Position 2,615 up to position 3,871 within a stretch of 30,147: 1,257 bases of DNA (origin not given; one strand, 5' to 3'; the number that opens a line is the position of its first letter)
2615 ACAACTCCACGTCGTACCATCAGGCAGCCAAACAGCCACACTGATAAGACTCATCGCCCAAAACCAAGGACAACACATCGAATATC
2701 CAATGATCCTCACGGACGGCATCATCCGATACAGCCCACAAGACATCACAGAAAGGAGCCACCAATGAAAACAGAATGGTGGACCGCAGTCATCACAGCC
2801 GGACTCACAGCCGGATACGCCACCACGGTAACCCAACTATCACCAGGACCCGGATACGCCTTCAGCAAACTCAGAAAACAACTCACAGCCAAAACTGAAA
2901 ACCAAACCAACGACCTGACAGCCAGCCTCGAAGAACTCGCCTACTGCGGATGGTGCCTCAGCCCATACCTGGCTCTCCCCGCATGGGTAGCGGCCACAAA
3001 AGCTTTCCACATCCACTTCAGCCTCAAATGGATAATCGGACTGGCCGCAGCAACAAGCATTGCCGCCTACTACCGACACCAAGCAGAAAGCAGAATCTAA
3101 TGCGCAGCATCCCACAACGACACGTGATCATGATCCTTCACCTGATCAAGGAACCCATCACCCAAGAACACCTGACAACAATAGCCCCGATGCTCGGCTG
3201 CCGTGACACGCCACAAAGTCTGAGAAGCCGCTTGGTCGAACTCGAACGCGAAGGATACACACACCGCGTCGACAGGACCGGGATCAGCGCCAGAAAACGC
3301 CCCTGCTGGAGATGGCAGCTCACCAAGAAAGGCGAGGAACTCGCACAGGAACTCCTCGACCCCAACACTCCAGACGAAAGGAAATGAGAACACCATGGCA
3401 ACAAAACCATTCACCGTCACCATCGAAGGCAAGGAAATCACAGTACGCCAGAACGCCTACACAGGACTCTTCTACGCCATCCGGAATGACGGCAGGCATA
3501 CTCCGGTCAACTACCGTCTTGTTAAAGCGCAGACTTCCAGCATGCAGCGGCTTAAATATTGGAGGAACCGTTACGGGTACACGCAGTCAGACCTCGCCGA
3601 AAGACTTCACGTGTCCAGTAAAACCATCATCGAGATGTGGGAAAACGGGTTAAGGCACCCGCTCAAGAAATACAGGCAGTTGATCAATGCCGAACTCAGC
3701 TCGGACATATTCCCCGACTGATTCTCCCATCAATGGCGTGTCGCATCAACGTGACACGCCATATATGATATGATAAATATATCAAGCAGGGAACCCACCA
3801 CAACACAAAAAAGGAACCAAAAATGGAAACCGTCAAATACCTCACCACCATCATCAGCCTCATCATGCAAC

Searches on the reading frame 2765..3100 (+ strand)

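Call 29: search_protein_families(library=phrogs, proteins=[window:2765-3100:+], max_evalue=0.01)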
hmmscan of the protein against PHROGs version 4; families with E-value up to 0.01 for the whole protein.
window:2765-3100:+ (111 aa): 1 family
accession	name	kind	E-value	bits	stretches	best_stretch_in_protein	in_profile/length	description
phrog_781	-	unknown function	0.0012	19.2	1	34-98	62-125/152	-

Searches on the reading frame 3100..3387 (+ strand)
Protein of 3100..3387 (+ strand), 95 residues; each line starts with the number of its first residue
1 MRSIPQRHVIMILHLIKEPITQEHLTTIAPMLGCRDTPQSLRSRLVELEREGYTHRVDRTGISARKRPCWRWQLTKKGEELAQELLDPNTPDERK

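Call 29: search_protein_families(library=phrogs, proteins=[window:3100-3387:+], max_evalue=0.01)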
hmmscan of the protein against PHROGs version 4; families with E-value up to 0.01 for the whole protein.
window:3100-3387:+ (95 aa): 1 family
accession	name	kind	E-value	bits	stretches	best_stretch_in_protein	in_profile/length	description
phrog_1123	-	unknown function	0.00033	21.5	1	6-82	33-104/112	-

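Call 63: search_solved_structures(query=window:3100-3387:+, max_evalue=5)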
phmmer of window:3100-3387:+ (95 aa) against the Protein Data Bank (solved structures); distinct sequences matched with E-value up to 5: 0.

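Call 66: find_homologous_proteins(query=window:3100-3387:+, max_evalue=0.00001)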
Query window:3100-3387:+ (95 aa): 437 proteins with E <= 0.00001 among 440 candidates; the best 120 are listed.
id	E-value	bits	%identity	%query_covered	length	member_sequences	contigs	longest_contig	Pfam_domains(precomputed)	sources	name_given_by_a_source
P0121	4.6e-54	198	94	100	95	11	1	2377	-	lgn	-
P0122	9.8e-54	197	94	100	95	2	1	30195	-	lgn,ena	-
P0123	5.8e-52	191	89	100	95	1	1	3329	-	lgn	-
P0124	4.9e-51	188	89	100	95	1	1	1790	-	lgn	-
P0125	4.6e-50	185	85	100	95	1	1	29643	-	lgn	-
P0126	2.4e-49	183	88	100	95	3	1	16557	-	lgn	-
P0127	2.9e-49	183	86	100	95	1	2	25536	-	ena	-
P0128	7.2e-49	182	82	100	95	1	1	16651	-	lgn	-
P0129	9.7e-49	181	85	100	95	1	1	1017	-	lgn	-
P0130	2.4e-48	180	84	100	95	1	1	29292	-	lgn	-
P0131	7.3e-48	178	84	100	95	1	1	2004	-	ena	-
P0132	8.4e-48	178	82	100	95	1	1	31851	-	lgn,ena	-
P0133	9.4e-48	178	82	100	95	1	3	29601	-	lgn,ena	-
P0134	2.1e-47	177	85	100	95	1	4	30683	-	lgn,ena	-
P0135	2.3e-47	177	83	100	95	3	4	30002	-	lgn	-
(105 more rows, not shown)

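Call 85: search_protein_families(library=pfam, proteins=[window:3100-3387:+], max_evalue=0.1)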
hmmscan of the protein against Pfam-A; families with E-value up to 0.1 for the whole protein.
window:3100-3387:+ (95 aa): 2 families
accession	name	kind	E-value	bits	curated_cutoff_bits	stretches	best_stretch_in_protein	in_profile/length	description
PF13814.12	Replic_Relax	-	0.0023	18.5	25.3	1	21-84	11-72/191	Replication-relaxation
PF08461.16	HTH_12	-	0.095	13.1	21.4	0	14-61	8-55/66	Ribonuclease R winged-helix domain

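Call 92: predict_structure(alignment_id=A4)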
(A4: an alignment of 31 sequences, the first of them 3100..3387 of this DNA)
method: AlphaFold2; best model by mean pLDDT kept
length: 95 residues; sequences in the alignment: 31
mean_pLDDT: 83.1   pTM: 0.68
mean pLDDT of the five models: 83.1, 82.3, 80.9, 80.8, 77.4
residues with pLDDT >= 90: 27; 70-90: 56; 50-70: 6; < 50: 6
segments of 3 or more residues with pLDDT < 50: 91-95
pLDDT, mean of each block of 10 residues (from residue 1): 74 89 89 86 90 90 83 91 74 43
secondary structure, 60 per line:
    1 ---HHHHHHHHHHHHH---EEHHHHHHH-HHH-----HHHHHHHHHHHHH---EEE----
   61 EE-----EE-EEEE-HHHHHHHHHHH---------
elements in order: H4-16 H22-28 H38-50 E54-56 E71-74 H76-86

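Call 94: fold_search(model_id=the predicted structure, library=pdb)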
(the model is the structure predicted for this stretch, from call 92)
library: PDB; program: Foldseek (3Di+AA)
matches with E <= 10: 1191; with E <= 0.001: 1
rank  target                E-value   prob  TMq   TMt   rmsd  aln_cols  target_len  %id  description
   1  4ld5_A                9.8e-04  1.00  0.68  0.48   3.0        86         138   19  Crystal structure of MepR Q18P mutant from multidrug resistant S. aureus clinical isolate (released 2013-09-11)
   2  3eco_A                1.0e-03  1.00  0.66  0.48   3.0        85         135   19  Crystal structure of MepR, a transcription regulator of the Staphylococcus aureus multidrug efflux pump MepA (released 2009-02-10)
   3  4lll_M                1.4e-03  1.00  0.67  0.53   2.9        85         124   19  Crystal structure of S. aureus MepR-DNA complex (released 2014-05-14)
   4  4ld5_E                1.5e-03  1.00  0.67  0.48   3.1        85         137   19  Crystal structure of MepR Q18P mutant from multidrug resistant S. aureus clinical isolate (released 2013-09-11)
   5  5ffx_D                2.6e-03  1.00  0.68  0.48   3.1        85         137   19  S. aureus MepR G34K Mutant (released 2016-12-21)
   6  4l9t_B                2.8e-03  1.00  0.68  0.48   3.2        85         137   19  Crystal structure of MepR F27L mutant from multidrug resistant S. aureus clinical isolate (released 2013-09-11)
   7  4yif_C                2.9e-03  1.00  0.64  0.45   3.3        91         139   20  Crystal structure of Rv0880 (released 2015-06-10)
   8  4lln_J                3.1e-03  1.00  0.64  0.45   3.2        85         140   22  Crystal structure of S. aureus MepR-DNA complex (released 2014-05-14)
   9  4ld5_C                3.4e-03  1.00  0.65  0.46   3.2        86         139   22  Crystal structure of MepR Q18P mutant from multidrug resistant S. aureus clinical isolate (released 2013-09-11)
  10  4yif_B                3.6e-03  1.00  0.68  0.47   2.1        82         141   18  Crystal structure of Rv0880 (released 2015-06-10)
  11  5ffx_A                3.6e-03  1.00  0.65  0.46   3.2        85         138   22  S. aureus MepR G34K Mutant (released 2016-12-21)
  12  5yhz                  3.6e-03  1.00  0.62  0.42   3.3        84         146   20  Structure of Lactococcus lactis ZitR, E41A mutant (released 2017-12-06)
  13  3cdh_B                3.8e-03  1.00  0.64  0.46   2.9        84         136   19  Crystal structure of the MarR family transcriptional regulator SPO1453 from Silicibacter pomeroyi DSS-3 (released 2008-03-18)
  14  4l9t_A                4.6e-03  1.00  0.65  0.46   3.1        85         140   22  Crystal structure of MepR F27L mutant from multidrug resistant S. aureus clinical isolate (released 2013-09-11)
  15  6jbx_B                4.9e-03  1.00  0.65  0.45   3.2        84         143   25  Crystal structure of Streptococcus pneumoniae FabT in complex with DNA (released 2019-07-24)
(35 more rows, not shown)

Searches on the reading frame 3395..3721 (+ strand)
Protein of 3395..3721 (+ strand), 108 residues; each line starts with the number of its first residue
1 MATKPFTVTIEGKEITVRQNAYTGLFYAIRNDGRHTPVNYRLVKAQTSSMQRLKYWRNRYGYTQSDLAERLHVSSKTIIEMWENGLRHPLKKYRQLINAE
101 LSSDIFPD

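Call 6: search_protein_families(library=pfam, proteins=[window:3395-3721:+], max_evalue=0.01)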
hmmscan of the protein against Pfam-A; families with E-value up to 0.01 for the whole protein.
window:3395-3721:+ (108 aa): 3 families
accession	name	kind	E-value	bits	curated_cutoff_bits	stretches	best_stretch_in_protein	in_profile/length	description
PF01381.28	HTH_3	-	1.2e-06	28.9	23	1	53-89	1-36/55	Helix-turn-helix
PF12844.13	HTH_19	-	6e-05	23.3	30.2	1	51-88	2-37/64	Helix-turn-helix domain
PF13560.12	HTH_31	-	0.0012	19.6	27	1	52-89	5-42/64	Helix-turn-helix domain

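Call 29: search_protein_families(library=phrogs, proteins=[window:3395-3721:+], max_evalue=0.01)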
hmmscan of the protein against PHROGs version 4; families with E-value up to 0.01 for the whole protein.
window:3395-3721:+ (108 aa): 13 families
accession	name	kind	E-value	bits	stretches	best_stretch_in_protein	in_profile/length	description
phrog_2104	-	unknown function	2e-08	35.3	1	41-98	32-88/103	-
phrog_8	-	transcription regulation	5.7e-08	33.6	1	50-89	78-116/346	transcriptional regulator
phrog_3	-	transcription regulation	1.3e-06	29.4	1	42-101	82-137/430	transcriptional repressor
phrog_7950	-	transcription regulation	9e-06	26.7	1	52-86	11-44/68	transcriptional repressor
phrog_2967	-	transcription regulation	1.1e-05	26.1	1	50-89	12-50/225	transcriptional regulator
phrog_4836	-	transcription regulation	1.4e-05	25.7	1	45-89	72-115/194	CII-like regulator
phrog_4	-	transcription regulation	0.00014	22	1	47-98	135-182/400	transcriptional repressor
phrog_7241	-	transcription regulation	0.002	19.2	1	38-100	51-112/122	transcriptional regulator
phrog_5823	-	transcription regulation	0.0021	18.3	1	47-88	5-45/404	transcriptional regulator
phrog_2439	-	transcription regulation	0.0021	18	1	51-91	10-49/367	transcriptional regulator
phrog_7735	-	integration and excision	0.003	18.9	1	62-86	6-30/99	excisionase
phrog_2339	-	DNA, RNA and nucleotide metabolism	0.0036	18.3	1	35-81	12-58/98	HTH DNA binding protein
phrog_2328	-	transcription regulation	0.0077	17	1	45-89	12-55/128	transcriptional repressor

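Call 65: search_solved_structures(query=window:3395-3721:+, max_evalue=1)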
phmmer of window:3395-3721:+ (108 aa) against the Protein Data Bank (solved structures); distinct sequences matched with E-value up to 1: 19.
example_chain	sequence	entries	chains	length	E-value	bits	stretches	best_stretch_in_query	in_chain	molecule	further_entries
3mlf_A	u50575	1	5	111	0.0028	20.9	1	45-101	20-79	transcriptional regulator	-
8tac_A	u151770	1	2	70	0.0075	19.5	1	52-95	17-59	DBP48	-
9k3w_A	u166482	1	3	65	0.04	17.2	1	49-89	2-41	Transcriptional regulator, PbsX family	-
7t8i_A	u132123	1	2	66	0.048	17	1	50-89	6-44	Phage element (ICEBs1)transcriptional regulator (Xre family)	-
5tn0_A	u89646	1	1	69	0.073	16.4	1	51-102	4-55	HTH-type transcriptional regulator SinR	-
3qq6_A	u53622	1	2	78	0.087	16.1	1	51-102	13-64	HTH-type transcriptional regulator sinR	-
4yg1_A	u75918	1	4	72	0.1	15.9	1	40-94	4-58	Antitoxin HipB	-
5k98_B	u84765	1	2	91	0.13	15.6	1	39-93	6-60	Antitoxin HipB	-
4yg4_A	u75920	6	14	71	0.17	15.2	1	46-94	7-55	Antitoxin HipB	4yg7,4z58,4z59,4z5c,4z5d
2wiu_B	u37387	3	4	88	0.17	15.2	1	41-94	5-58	HTH-TYPE TRANSCRIPTIONAL REGULATOR HIPB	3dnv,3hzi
1b0n_A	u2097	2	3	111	0.2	15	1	51-102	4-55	PROTEIN (SINR PROTEIN) | HTH-TYPE TRANSCRIPTIONAL REGULATOR SINR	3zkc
5xne_B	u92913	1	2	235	0.37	14.1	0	23-47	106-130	Alpha-acetolactate decarboxylase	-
4z5h_A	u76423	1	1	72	0.38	14.1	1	44-94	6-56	Antitoxin HipB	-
2jpc_A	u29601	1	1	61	0.5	13.7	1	60-98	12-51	SsrB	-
6j3d_A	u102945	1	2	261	0.5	13.7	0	22-39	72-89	Alpha-acetolactate decarboxylase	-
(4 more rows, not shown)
